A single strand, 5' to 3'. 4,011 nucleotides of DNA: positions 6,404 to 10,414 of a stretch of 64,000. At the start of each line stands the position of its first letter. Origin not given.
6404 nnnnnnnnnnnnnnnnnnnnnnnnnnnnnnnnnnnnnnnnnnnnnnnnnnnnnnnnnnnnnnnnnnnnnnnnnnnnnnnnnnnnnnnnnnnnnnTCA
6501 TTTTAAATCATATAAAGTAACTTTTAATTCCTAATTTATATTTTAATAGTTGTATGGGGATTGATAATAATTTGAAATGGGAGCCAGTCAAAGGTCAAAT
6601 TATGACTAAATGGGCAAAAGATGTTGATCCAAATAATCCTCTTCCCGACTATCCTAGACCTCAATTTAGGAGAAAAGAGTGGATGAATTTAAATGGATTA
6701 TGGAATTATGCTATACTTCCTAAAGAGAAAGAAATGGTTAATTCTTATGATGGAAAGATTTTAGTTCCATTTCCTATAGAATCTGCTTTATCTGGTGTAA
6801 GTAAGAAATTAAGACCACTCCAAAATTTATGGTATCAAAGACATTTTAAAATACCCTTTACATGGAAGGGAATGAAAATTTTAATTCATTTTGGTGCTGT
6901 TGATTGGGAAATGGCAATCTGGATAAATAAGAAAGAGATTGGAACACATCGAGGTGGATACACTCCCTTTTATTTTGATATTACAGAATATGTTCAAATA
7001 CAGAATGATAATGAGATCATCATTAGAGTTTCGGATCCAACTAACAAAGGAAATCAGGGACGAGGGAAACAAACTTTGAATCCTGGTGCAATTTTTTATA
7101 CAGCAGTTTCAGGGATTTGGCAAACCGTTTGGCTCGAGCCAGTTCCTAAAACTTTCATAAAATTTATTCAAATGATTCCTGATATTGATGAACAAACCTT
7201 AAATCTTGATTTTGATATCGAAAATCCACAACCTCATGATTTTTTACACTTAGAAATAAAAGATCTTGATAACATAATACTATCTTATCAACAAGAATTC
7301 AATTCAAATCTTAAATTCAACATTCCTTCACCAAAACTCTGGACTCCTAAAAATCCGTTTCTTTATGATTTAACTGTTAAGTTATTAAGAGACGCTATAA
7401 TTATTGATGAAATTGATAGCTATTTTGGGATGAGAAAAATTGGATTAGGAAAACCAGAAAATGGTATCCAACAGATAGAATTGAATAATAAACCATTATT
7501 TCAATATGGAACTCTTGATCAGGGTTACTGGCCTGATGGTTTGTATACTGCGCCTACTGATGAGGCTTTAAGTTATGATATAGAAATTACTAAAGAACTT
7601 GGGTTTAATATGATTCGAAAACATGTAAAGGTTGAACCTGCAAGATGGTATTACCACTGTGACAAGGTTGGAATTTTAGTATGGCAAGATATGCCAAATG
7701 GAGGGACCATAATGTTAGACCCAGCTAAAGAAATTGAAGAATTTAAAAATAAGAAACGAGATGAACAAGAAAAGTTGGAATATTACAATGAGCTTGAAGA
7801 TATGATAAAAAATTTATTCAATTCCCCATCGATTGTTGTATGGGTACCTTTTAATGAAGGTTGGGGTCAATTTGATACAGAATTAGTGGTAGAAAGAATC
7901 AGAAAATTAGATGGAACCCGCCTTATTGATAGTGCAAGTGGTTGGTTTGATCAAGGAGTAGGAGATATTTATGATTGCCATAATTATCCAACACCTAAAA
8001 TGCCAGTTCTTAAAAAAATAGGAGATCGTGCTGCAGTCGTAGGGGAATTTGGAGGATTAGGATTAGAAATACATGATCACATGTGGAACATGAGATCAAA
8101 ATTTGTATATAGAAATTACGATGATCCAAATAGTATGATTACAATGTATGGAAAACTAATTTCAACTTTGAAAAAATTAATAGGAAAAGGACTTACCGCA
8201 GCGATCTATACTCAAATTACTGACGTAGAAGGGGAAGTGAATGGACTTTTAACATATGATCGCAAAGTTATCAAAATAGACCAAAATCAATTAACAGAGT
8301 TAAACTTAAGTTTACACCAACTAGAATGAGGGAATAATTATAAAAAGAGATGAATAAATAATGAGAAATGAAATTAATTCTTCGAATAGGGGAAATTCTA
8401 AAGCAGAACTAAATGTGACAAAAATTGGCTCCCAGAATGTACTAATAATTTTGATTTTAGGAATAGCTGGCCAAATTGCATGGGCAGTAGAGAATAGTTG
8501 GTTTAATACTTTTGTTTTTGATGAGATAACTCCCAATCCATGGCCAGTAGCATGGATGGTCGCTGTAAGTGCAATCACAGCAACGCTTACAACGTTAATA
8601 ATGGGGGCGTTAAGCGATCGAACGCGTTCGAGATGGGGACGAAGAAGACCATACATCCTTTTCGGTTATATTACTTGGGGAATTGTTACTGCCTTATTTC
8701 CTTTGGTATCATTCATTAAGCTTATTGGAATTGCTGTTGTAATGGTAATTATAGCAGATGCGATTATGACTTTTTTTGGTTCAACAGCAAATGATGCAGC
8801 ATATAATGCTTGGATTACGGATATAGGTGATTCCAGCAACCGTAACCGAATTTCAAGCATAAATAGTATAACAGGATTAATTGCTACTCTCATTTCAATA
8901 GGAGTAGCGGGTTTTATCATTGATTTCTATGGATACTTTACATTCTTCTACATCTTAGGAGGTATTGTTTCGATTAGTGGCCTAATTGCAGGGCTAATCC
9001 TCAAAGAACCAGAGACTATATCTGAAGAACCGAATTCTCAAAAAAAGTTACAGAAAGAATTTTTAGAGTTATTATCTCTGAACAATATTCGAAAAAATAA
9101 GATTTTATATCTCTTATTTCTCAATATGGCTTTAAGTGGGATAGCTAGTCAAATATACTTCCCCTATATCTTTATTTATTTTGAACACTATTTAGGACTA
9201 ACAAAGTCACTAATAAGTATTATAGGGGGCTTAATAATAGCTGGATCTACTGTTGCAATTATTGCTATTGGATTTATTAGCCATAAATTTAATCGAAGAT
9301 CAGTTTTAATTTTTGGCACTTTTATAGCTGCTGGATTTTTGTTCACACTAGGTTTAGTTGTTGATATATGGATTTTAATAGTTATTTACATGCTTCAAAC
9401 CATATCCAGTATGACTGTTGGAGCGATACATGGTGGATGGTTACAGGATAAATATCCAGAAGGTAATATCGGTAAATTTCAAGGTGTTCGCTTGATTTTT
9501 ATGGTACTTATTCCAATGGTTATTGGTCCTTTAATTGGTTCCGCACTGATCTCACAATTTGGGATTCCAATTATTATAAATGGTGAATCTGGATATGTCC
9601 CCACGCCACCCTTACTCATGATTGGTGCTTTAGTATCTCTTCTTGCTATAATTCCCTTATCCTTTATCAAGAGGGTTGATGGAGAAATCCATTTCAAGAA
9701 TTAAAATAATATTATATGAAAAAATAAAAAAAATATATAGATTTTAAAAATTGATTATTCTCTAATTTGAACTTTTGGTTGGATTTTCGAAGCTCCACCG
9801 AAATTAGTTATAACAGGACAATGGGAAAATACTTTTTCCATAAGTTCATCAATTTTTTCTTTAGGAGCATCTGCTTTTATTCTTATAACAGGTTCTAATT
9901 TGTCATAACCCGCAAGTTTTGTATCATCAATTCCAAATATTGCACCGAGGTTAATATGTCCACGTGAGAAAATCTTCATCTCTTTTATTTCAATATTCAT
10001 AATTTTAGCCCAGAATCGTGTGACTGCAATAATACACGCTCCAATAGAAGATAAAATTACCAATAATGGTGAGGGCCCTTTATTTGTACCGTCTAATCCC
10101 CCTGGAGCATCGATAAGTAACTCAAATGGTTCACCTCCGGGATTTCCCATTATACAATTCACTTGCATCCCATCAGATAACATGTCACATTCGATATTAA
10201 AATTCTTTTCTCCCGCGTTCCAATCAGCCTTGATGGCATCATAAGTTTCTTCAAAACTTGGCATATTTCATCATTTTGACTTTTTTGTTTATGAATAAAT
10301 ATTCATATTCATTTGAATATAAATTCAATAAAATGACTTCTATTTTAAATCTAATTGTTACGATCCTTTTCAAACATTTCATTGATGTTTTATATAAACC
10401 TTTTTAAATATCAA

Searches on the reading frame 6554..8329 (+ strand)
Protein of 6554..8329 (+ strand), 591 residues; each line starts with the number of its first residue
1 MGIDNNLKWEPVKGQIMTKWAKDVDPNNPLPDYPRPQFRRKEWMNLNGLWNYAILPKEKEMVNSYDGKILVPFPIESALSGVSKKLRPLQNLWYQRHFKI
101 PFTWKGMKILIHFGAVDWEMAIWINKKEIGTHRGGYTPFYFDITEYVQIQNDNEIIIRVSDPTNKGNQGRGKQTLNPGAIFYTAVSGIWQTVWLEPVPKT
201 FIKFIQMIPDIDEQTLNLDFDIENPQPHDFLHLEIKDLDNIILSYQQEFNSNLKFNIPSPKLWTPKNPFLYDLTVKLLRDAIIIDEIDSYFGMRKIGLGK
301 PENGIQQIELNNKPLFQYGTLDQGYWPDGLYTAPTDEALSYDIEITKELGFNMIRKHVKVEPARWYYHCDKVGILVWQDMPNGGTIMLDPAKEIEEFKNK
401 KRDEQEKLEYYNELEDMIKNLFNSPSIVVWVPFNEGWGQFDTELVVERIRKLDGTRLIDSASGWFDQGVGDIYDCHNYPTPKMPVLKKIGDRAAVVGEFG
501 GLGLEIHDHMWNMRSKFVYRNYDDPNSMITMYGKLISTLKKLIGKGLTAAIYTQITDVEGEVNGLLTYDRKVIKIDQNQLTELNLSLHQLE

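Call 71: search_protein_families(library=pfam, proteins=[window:6554-8329:+], max_evalue=0.00001)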
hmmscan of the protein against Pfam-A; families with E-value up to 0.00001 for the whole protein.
window:6554-8329:+ (591 aa): 4 families
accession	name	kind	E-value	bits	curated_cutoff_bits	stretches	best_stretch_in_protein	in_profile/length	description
PF02837.24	Glyco_hydro_2_N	-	9.2e-16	58.7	28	1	91-194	66-165/169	Glycosyl hydrolases family 2, sugar binding domain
PF02836.23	Glyco_hydro_2_C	-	1.6e-12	47.6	21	1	335-474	34-175/302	Glycosyl hydrolases family 2, TIM barrel domain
PF00703.27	Glyco_hydro_2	-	4.8e-12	47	23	1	246-294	51-109/109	Glycosyl hydrolases family 2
PF22666.2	Glyco_hydro_2_N2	-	4.5e-08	33.8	27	1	90-173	48-131/167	Glycosyl hydrolase 2 galactose-binding domain-like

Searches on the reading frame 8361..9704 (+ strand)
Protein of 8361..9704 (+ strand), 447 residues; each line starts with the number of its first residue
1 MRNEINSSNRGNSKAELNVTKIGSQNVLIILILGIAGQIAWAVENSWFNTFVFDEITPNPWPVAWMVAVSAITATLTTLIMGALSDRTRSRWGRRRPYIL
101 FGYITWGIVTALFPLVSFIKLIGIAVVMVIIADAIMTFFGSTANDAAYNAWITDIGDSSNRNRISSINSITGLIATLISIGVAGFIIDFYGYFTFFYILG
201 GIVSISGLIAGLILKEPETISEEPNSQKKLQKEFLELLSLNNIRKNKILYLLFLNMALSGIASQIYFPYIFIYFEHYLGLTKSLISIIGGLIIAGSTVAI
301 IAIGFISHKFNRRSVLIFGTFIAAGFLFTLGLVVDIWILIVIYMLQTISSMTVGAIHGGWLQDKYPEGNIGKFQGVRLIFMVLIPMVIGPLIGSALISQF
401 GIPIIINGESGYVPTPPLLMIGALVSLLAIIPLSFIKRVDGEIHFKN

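Call 71: search_protein_families(library=pfam, proteins=[window:8361-9704:+], max_evalue=0.00001)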
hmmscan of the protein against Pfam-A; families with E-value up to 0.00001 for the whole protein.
window:8361-9704:+ (447 aa): 3 families
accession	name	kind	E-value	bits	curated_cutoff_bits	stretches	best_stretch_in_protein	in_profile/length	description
PF07690.21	MFS_1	-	1e-34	120.4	33.4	2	60-273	31-228/347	Major Facilitator Superfamily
PF13347.12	MFS_2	-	1.3e-18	67.2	27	1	35-354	7-329/427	MFS/sugar transport protein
PF12832.13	MFS_1_like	-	5.2e-12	45.9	25.2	1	60-401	33-366/373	MFS_1 like family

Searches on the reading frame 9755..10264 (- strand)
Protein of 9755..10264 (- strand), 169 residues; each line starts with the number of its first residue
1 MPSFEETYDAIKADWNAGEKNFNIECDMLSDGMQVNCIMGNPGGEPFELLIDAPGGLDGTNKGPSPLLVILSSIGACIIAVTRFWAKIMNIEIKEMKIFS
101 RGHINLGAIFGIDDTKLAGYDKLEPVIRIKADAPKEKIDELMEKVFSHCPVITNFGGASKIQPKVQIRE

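Call 71: search_protein_families(library=pfam, proteins=[window:9755-10264:-], max_evalue=0.00001)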
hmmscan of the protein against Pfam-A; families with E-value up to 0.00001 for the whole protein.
window:9755-10264:- (169 aa): 1 family
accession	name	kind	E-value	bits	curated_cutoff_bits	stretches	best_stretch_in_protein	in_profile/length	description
PF02566.24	OsmC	-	7.2e-11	42.8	27.5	1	59-162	1-98/100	OsmC-like protein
